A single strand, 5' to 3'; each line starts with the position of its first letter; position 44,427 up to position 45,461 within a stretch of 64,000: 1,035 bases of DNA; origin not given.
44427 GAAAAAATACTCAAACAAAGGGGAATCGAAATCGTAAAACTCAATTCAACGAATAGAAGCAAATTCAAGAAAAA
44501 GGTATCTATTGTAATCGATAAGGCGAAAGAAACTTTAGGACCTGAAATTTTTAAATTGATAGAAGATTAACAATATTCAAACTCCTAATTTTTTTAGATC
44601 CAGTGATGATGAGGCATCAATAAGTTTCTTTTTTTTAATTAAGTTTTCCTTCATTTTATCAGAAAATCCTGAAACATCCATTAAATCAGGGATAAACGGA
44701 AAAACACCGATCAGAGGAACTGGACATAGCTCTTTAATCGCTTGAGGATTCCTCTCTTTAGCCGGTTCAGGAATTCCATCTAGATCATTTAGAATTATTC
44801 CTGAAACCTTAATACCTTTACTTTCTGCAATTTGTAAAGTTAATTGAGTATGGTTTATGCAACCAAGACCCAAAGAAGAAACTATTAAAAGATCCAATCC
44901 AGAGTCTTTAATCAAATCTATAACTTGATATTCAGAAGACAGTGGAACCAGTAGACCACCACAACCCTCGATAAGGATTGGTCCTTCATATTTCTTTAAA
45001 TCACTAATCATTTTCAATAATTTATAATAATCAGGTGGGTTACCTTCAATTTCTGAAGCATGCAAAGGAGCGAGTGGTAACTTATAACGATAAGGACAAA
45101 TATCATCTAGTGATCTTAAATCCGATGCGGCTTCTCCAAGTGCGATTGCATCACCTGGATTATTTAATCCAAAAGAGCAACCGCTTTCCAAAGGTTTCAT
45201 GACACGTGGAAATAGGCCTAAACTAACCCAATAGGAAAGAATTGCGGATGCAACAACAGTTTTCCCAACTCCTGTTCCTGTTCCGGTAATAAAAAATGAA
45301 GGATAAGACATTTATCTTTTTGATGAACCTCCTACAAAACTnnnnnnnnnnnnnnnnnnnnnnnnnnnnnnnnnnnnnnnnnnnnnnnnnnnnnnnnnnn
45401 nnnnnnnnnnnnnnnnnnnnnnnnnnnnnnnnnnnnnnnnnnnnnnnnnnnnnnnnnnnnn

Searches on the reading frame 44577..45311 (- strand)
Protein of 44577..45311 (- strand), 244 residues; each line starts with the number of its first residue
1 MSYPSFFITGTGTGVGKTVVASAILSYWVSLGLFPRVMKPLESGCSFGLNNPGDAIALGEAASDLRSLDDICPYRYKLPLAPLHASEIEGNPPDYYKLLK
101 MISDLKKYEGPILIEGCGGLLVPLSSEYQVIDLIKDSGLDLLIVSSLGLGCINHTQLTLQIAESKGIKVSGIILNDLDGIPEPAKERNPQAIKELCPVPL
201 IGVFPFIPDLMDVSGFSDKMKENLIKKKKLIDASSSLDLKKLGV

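Call 63: search_protein_families(library=pfam, proteins=[window:44577-45311:-], max_evalue=0.00001)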
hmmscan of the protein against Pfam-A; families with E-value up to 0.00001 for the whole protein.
window:44577-45311:- (244 aa): 1 family
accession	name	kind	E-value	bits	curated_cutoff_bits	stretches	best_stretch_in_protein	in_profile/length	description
PF13500.12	AAA_26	-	8e-35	120.9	27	1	6-212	3-196/198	AAA domain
